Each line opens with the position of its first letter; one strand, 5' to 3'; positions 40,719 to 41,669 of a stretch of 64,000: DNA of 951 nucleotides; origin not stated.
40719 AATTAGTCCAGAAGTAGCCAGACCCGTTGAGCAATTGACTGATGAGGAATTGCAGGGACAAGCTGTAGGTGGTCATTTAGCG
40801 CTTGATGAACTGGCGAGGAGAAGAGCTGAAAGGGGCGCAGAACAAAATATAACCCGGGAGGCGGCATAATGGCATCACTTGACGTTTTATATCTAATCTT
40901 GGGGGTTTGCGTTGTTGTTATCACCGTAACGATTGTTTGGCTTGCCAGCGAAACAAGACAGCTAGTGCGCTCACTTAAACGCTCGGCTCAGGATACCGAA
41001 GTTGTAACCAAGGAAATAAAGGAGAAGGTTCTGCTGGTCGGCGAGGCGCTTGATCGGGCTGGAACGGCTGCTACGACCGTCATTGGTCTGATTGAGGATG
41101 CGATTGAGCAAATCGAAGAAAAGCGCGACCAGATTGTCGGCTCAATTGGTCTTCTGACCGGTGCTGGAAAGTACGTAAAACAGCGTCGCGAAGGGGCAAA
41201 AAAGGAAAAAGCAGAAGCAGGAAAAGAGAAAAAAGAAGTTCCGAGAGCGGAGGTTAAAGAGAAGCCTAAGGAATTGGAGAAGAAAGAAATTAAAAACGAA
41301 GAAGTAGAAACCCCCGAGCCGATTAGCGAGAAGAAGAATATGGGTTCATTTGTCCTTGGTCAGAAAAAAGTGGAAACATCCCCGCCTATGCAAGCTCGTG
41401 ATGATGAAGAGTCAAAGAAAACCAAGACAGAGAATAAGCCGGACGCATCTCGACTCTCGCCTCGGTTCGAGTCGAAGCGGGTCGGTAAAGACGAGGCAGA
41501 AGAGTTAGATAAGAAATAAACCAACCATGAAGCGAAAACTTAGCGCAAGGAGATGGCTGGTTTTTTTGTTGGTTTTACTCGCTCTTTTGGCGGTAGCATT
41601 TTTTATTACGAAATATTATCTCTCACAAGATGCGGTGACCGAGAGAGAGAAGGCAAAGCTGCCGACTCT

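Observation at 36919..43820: Cluster of short 60-65% GC islets with similar GC-rich hairpin ends interleaved with native ~45% GC genes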

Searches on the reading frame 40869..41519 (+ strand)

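Call 10: search_protein_families(library=pfam, max_evalue=0.1, proteins=[window:40869-41519:+])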
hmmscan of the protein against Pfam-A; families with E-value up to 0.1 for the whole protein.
window:40869-41519:+ (216 aa): 2 families
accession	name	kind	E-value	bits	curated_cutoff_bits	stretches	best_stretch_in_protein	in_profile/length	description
PF04999.18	FtsL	-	0.0062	17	22.9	1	6-50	14-58/97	Cell division protein FtsL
PF01499.21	Herpes_UL25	-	0.035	13.1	25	1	27-144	23-132/555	Herpesvirus UL25 family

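Call 60: search_protein_families(library=phrogs, max_evalue=0.001, proteins=[L008:616-1269:+, L008:1279-1986:+, L008:2169-2723:+, L008:2720-3184:+, L008:4036-4539:+, L008:4695-5537:+, L008:5685-7022:+, L008:7130-7672:+, L008:7662-8474:+, L008:8464-9075:+])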
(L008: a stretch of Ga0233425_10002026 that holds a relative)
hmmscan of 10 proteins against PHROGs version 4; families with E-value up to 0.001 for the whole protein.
L008:616-1269:+ (217 aa): 1 family
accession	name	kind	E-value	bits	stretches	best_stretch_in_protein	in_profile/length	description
phrog_3849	-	unknown function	1.2e-11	45.6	1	113-188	10-87/92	-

L008:1279-1986:+ (235 aa): 0 families

L008:2169-2723:+ (184 aa): 0 families

L008:2720-3184:+ (154 aa): 0 families

L008:4036-4539:+ (167 aa): 2 families
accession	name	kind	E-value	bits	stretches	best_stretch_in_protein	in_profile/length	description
phrog_159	-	DNA, RNA and nucleotide metabolism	1e-16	61.9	1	2-166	88-249/330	RuvC-like Holliday junction resolvase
phrog_1770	-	DNA, RNA and nucleotide metabolism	1.5e-09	39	1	2-163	4-147/158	Holliday junction resolvase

L008:4695-5537:+ (280 aa): 4 families
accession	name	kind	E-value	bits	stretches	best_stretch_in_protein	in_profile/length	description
phrog_14988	-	other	1.1e-05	26.2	1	111-236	36-161/272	peptidase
phrog_6700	-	lysis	0.00017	19.6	1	119-203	2636-2719/2898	endolysin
phrog_3084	-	lysis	0.00034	20.7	1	121-268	39-187/468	endolysin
phrog_10030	-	tail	0.00088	17.6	0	109-204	1915-2014/2105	tail length tape measure protein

L008:5685-7022:+ (445 aa): 3 families
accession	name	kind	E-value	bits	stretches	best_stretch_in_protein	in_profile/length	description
phrog_1218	-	DNA, RNA and nucleotide metabolism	3.2e-30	106.6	1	114-422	14-346/364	exonuclease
phrog_1706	-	DNA, RNA and nucleotide metabolism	1.4e-07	32.3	1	118-418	55-255/293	CRISPR/Cas system associated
phrog_69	-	DNA, RNA and nucleotide metabolism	2.2e-05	24.7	1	116-275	96-248/501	exonuclease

L008:7130-7672:+ (180 aa): 0 families

L008:7662-8474:+ (270 aa): 1 family
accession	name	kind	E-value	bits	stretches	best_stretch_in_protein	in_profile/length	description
phrog_124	-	DNA, RNA and nucleotide metabolism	1.1e-35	124.7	1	6-233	29-270/382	Sak4-like ssDNA annealing protein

L008:8464-9075:+ (203 aa): 1 family
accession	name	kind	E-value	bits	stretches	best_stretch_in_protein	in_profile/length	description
phrog_378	-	DNA, RNA and nucleotide metabolism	0.0005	21.4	1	18-122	15-123/163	single strand DNA binding protein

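Call 61: search_protein_families(library=pfam, max_evalue=0.001, proteins=[L008:616-1269:+, L008:1279-1986:+, L008:2169-2723:+, L008:4695-5537:+, L008:5685-7022:+, L008:7662-8474:+, L009:2294-4021:+, L009:3749-5137:-, L009:6100-6816:+, L009:530-916:+])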
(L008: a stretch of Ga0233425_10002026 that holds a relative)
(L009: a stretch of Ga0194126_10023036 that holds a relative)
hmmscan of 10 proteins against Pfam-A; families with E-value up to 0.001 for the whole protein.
L008:616-1269:+ (217 aa): 0 families

L008:1279-1986:+ (235 aa): 0 families

L008:2169-2723:+ (184 aa): 0 families

L008:4695-5537:+ (280 aa): 1 family
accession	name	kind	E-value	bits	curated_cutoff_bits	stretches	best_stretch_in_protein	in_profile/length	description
PF01551.29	Peptidase_M23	-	8.4e-09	36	28.7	1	111-202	6-94/96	Peptidase family M23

L008:5685-7022:+ (445 aa): 2 families
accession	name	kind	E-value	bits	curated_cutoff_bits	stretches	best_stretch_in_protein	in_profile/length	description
PF12705.13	PDDEXK_1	-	1.4e-23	84.5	22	1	113-405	5-246/247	PD-(D/E)XK nuclease superfamily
PF01930.23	Cas_Cas4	-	7.4e-06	26.6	22.7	0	374-406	127-159/160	Domain of unknown function DUF83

L008:7662-8474:+ (270 aa): 1 family
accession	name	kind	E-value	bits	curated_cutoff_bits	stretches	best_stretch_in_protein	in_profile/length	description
PF13479.12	AAA_24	-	2.5e-25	89.9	27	1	19-181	2-171/195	AAA domain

L009:2294-4021:+ (575 aa): 1 family
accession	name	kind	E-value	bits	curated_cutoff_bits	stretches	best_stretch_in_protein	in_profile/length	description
PF01555.25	N6_N4_Mtase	-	3.2e-35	122.5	26.7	2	59-327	1-179/221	DNA methylase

L009:3749-5137:- (462 aa): 0 families

L009:6100-6816:+ (238 aa): 1 family
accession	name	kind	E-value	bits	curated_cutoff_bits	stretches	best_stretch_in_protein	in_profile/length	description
PF13469.12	Sulfotransfer_3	-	3.7e-15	57.2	27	1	22-219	2-213/216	Sulfotransferase family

L009:530-916:+ (128 aa): 0 families

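Call 120: search_protein_families(library=phrogs, max_evalue=0.001, proteins=[L007:367-1008:+, L009:2294-4021:+, L009:4667-5203:+, L009:5224-5508:+, L009:6100-6816:+, L013:1039-1413:+, L013:1337-1702:+, L009:530-916:+, L008:2014-2313:+, L008:3360-3704:+])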
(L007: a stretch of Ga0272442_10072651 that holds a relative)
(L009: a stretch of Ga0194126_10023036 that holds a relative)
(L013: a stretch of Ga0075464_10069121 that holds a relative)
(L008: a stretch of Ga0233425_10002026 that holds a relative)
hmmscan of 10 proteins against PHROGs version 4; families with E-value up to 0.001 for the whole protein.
L007:367-1008:+ (213 aa): 0 families

L009:2294-4021:+ (575 aa): 9 families
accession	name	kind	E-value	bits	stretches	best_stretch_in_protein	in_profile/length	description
phrog_67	-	other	1e-60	207.7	1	37-548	121-346/743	DNA methyltransferase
phrog_12517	-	unknown function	1.9e-13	51.3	1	505-548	107-150/316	-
phrog_498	-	other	8.6e-13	48.7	1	505-548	380-423/633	DNA methyltransferase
phrog_3008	-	other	1.7e-10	41.6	1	505-549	171-215/244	DNA methyltransferase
phrog_8769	-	other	5.4e-08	33.6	1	505-552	13-60/71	methyltransferase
phrog_18146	-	other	6e-08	33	1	505-534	71-100/452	DNA methyltransferase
phrog_23148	-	unknown function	1.2e-06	29.7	1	506-548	107-149/165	-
phrog_18293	-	other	3.6e-06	27.9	1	506-549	68-111/119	methyltransferase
phrog_6025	-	other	0.00013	22.6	1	39-70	11-42/192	DNA methyltransferase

L009:4667-5203:+ (178 aa): 0 families

L009:5224-5508:+ (94 aa): 0 families

L009:6100-6816:+ (238 aa): 0 families

L013:1039-1413:+ (124 aa): 0 families

L013:1337-1702:+ (121 aa): 4 families
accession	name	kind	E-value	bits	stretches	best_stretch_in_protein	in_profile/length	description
phrog_1373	-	transcription regulation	1.4e-05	26.1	1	41-115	47-116/166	transcriptional regulator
phrog_8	-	transcription regulation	2.7e-05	24.8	1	66-104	165-198/346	transcriptional regulator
phrog_14076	-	transcription regulation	6.2e-05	24.4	1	54-99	6-54/86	transcriptional regulator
phrog_3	-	transcription regulation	7.8e-05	23.6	1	53-114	81-137/430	transcriptional repressor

L009:530-916:+ (128 aa): 0 families

L008:2014-2313:+ (99 aa): 0 families

L008:3360-3704:+ (114 aa): 0 families
